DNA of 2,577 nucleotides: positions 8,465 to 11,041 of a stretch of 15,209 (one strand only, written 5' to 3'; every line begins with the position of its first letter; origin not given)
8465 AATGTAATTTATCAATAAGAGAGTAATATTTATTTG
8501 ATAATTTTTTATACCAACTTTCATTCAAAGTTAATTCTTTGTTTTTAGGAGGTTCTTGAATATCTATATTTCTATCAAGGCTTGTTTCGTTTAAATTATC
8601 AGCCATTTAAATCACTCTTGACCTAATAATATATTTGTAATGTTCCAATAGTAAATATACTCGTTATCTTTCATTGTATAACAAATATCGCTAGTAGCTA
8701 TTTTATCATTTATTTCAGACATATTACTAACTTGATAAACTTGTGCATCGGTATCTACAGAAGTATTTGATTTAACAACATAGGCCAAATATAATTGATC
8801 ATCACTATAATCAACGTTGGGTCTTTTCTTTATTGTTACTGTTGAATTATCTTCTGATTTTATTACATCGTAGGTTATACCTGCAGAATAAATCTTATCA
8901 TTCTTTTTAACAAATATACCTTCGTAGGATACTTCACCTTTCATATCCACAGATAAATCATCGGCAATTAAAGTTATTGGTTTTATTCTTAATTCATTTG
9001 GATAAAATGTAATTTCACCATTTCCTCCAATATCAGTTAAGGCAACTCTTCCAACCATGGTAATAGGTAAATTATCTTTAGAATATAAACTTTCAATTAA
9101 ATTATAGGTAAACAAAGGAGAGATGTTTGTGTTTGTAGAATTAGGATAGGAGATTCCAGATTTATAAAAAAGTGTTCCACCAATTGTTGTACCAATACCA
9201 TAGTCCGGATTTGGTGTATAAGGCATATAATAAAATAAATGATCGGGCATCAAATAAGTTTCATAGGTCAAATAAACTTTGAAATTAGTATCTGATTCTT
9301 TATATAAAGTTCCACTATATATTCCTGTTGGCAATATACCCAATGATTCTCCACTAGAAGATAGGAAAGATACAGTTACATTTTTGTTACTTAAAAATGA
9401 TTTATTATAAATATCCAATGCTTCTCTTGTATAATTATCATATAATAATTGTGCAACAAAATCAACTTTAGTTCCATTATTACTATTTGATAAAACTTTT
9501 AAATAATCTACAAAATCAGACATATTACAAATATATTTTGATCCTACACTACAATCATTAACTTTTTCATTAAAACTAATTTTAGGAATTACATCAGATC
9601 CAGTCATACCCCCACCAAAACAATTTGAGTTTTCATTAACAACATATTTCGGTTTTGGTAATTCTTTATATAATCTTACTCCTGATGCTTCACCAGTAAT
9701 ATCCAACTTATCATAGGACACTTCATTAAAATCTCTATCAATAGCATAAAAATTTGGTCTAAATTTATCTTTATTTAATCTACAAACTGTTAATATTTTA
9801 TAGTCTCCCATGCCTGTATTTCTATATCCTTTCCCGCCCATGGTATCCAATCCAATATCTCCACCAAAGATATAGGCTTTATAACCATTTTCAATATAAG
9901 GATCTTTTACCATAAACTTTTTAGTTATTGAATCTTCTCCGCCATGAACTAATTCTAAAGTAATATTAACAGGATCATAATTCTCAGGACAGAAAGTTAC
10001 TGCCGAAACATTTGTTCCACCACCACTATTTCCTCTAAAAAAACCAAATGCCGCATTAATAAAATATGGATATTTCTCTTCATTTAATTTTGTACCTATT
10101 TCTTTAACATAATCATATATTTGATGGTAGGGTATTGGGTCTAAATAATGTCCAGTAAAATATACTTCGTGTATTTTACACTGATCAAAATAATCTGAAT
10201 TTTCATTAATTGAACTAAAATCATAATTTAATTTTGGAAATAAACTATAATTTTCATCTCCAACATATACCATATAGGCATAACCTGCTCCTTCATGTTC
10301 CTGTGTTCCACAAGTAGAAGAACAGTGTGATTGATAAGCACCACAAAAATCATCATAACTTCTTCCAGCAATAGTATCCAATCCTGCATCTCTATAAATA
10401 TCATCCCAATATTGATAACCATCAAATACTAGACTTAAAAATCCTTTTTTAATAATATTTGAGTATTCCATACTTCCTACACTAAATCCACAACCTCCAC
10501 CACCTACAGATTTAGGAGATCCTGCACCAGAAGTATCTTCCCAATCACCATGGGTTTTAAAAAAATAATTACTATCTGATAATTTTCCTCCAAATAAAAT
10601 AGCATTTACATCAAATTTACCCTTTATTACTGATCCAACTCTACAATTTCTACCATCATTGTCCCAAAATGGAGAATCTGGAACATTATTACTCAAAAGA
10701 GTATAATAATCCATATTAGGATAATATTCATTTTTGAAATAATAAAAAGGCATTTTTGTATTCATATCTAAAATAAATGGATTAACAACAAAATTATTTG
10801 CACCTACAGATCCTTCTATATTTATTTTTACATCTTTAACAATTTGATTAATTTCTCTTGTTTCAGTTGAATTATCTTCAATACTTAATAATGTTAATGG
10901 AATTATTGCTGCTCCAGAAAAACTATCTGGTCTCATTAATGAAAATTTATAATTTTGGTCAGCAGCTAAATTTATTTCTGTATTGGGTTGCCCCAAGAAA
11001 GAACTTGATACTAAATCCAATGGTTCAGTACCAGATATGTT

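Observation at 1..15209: The whole window is a one-strand array of at least three paralogous giant anchored surface-protein genes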

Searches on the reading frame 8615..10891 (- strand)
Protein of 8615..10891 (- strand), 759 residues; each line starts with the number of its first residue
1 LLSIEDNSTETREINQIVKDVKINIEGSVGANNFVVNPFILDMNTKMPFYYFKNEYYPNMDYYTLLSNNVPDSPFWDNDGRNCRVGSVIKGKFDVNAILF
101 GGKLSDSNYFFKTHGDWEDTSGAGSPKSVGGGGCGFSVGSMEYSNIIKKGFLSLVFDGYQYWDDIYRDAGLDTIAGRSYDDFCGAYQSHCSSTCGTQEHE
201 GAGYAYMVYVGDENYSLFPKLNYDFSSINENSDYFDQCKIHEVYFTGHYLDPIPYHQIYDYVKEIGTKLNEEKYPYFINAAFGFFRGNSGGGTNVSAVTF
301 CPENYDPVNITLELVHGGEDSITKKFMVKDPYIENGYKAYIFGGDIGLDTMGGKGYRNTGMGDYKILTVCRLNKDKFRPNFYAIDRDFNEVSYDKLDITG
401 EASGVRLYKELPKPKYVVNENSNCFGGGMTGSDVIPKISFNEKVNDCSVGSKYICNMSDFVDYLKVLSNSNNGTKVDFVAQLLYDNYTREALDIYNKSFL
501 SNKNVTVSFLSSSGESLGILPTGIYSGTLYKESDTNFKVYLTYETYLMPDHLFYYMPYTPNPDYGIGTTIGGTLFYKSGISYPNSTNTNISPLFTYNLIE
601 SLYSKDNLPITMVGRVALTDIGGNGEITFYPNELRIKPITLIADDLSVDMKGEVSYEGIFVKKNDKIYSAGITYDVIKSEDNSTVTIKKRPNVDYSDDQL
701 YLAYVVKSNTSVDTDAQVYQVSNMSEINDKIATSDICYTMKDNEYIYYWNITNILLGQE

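Call 55: predict_structure(alignment_id=A5)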
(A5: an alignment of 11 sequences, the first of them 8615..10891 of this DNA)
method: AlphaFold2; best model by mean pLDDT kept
length: 759 residues; sequences in the alignment: 11
mean_pLDDT: 48.9   pTM: 0.35
mean pLDDT of the five models: 48.9, 48.8, 45.8, 43.9, 43.4
residues with pLDDT >= 90: 6; 70-90: 125; 50-70: 200; < 50: 428
segments of 3 or more residues with pLDDT < 50: 1-258, 282-284, 290-292, 317-336, 343-345, 350-360, 375-421, 432-442, 497-502, 548-552, 557-575, 583-592, 604-611, 620-623, 710-718
pLDDT, mean of each block of 10 residues (from residue 1): 40 38 32 33 36 32 29 35 33 33 26 27 28 29 34 38 32 31 34 29 30 31 30 29 27 44 53 50 50 53 60 48 41 49 51 45 54 49 32 28 30 35 54 47 60 68 79 81 68 55 69 76 79 83 60 45 36 46 45 56 48 50 55 73 76 72 75 73 78 75 70 48 59 64 62 67
secondary structure, 60 per line:
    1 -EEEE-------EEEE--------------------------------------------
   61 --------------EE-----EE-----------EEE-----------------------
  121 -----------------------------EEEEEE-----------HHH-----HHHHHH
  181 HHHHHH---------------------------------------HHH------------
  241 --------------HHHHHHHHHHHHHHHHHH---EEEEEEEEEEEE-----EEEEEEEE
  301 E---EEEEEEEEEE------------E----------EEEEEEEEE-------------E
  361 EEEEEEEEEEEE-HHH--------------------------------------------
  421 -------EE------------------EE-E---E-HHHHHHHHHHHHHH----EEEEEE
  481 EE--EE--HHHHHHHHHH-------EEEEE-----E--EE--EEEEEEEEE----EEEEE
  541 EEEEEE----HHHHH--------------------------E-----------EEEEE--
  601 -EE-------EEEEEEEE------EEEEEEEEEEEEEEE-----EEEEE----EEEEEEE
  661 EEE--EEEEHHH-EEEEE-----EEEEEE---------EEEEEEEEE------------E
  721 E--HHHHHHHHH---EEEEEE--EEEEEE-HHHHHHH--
elements in order (helices of 4 or more, strands of 3 or more residues): E2-5 E13-16 E95-97 E150-155 H175-186 H255-272 E276-287 E293-301 E305-314 E338-346 E360-372 H457-470 E475-482 H489-498 E506-510 E523-531 E536-546 H551-555 E594-598 E611-618 E625-639 E645-649 E654-663 E666-669 E674-678 E684-689 E699-707 H724-732 E736-741 E744-749 H751-757

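Call 65: fold_search(model_id=the predicted structure, library=pdb)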
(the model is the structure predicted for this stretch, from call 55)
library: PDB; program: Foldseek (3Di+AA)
matches with E <= 10: 774; with E <= 0.001: 0
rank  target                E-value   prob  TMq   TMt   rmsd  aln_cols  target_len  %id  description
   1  9uvr_A                6.7e-02  0.38  0.07  0.12  16.6       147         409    6  Crystal structure of SSA1632 from Streptococcus sanguinis (released 2026-01-21)
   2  8wgg                  6.7e-02  0.10  0.07  0.12  21.7       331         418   10  Crystal structure of basal pilin PilB from Streptococcus sanguinis (released 2025-03-26)
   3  8wg6                  7.5e-02  0.11  0.07  0.12  21.8       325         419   12  Crystal structure of major pilin PilB from Streptococcus sanguinis - SeMet derivative (released 2025-03-26)
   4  9vqn                  1.1e-01  0.09  0.07  0.12  21.9       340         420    9  Crystal structure of Se-Met SSA1633 from Streptococcus sanguinis (Phase determination model) (released 2026-01-21)
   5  9uvm                  1.2e-01  0.08  0.07  0.13  20.4       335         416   10  The SeMet pili protein of Streptococcus Sanguinis (released 2026-01-21)
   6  6quz_E                1.3e-01  0.57  0.08  0.35   7.9       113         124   15  Structure of ATPgS-bound outward-facing TM287/288 in complex with sybody Sb_TM35 (released 2019-05-29)
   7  8wxd_A                1.4e-01  0.12  0.07  0.11  21.0       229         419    9  Crystal Structure of shaft pilin PilA from Streptococcus sanguinis (released 2025-05-07)
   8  7r20                  1.5e-01  0.54  0.07  0.32   8.6       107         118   16  Anti-Arc nanobody E5 (released 2022-06-01)
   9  7ri1_B                1.6e-01  0.69  0.08  0.39  10.0       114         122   14  Crystal structure of anti-HIV llama VHH antibody J3 in complex with HIV-1 C1086 gp120 (released 2022-03-30)
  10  2rjm                  1.8e-01  0.09  0.08  0.18  20.5       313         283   11  3Ig structure of titin domains I67-I69 E-to-A mutated variant (released 2008-01-22)
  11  9khh_A                1.9e-01  0.72  0.07  0.40  10.0       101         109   13  Structure of the complex of LGR4 with Norrin (2:2) (released 2025-07-16)
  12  5m2m_D                1.9e-01  0.57  0.08  0.35  10.4       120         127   15  Complex between human TNF alpha and Llama VHH3 (released 2017-08-30)
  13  1n67                  2.1e-01  0.04  0.06  0.12  25.6       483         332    8  Clumping Factor A from Staphylococcus aureus (released 2003-03-04)
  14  6lxs                  2.2e-01  0.21  0.07  0.14  12.2       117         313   17  CWA protein-SdrC (released 2020-04-22)
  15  7zau_D                2.3e-01  0.57  0.08  0.37  10.4       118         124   14  Fascin-1 in complex with Nb 3E11 (released 2023-09-27)
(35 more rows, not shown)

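Call 75: fold_search(model_id=the predicted structure, library=viral)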
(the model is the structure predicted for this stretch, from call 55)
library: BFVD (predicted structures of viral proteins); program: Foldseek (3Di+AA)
matches with E <= 10: 318; with E <= 0.001: 0
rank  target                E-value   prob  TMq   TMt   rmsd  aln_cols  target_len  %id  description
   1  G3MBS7                1.1e-03  0.35  0.09  0.06  29.1       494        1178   10  Gp211 [Bacillus phage G]
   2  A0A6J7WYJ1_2          1.9e-03  0.09  0.06  0.06  45.9       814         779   11  Uncharacterized protein [uncultured Caudovirales phage]
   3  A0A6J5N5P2            3.6e-03  0.14  0.08  0.07  31.3       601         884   11  Collagen triple helix repeat [uncultured Caudovirales phage]
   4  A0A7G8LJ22            4.5e-03  0.09  0.05  0.06  30.1       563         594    9  Capsid protein [Cressdnaviricota sp.]
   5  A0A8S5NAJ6            7.8e-03  0.44  0.08  0.19  49.4       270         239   12  Nucleoid-associated protein [Siphoviridae sp. ctS3r5]
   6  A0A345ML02            8.8e-03  1.00  0.08  0.42   3.5        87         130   13  (no name in the UniProt tables at hand)
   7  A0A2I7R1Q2            9.8e-03  0.08  0.08  0.09  45.8       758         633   11  (no name in the UniProt tables at hand)
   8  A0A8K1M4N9            1.3e-02  0.06  0.06  0.07  35.1       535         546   13  Picornavirus capsid domain-containing protein (Fragment) [Red panda picorna-like virus]
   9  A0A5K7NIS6            1.5e-02  0.06  0.07  0.08  27.9       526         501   10  (no name in the UniProt tables at hand)
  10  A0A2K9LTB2            1.7e-02  0.04  0.05  0.06  31.3       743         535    9  Capsid [uncultured virus]
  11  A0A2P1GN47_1          1.7e-02  0.02  0.05  0.03  42.9       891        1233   10  Genome polyprotein [Hainan oriental leaf-toed gecko picornavirus]
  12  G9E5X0                1.9e-02  0.09  0.05  0.07  42.0       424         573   12  Ubiquitin-like domain-containing protein [Micromonas pusilla virus SP1]
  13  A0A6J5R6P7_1          2.5e-02  0.04  0.07  0.04  37.8      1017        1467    9  Concanavalin A-like lectin/glucanases superfamily [uncultured Caudovirales phage]
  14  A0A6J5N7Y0            3.0e-02  0.18  0.09  0.08  20.2       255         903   14  Uncharacterized protein [uncultured Caudovirales phage]
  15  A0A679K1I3            3.8e-02  0.66  0.08  0.15  14.1       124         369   15  (no name in the UniProt tables at hand)
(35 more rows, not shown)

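Call 76: search_protein_families(library=pfam, alignment_id=A5, max_evalue=1)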
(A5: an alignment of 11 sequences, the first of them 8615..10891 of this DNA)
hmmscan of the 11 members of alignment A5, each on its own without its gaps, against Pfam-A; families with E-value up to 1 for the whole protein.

A. member 1, window:8615-10891:- (759 aa): 1 family
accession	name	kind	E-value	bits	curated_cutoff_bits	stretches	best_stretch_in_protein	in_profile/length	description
PF20780.2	TssR_M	-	0.35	11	25.7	0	716-744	25-53/86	TssR second domain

B. families by the number of members that match (of 11 scanned): 7 families
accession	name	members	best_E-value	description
PF11517.13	Nab2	1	0.026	Nuclear abundant poly(A) RNA-bind protein 2 (Nab2)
PF12341.14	Mcl1_mid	1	0.055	Minichromosome loss protein, Mcl1, middle region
PF24914.1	ACR10_N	1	0.15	ACT domain-containing protein ACR10, N-terminal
PF18531.7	Polo_box_2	1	0.16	Polo box domain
PF02741.20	FTR_C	1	0.19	FTR, proximal lobe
PF08098.16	ATX_III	1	0.27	Anemonia sulcata toxin III family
PF20780.2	TssR_M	1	0.35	TssR second domain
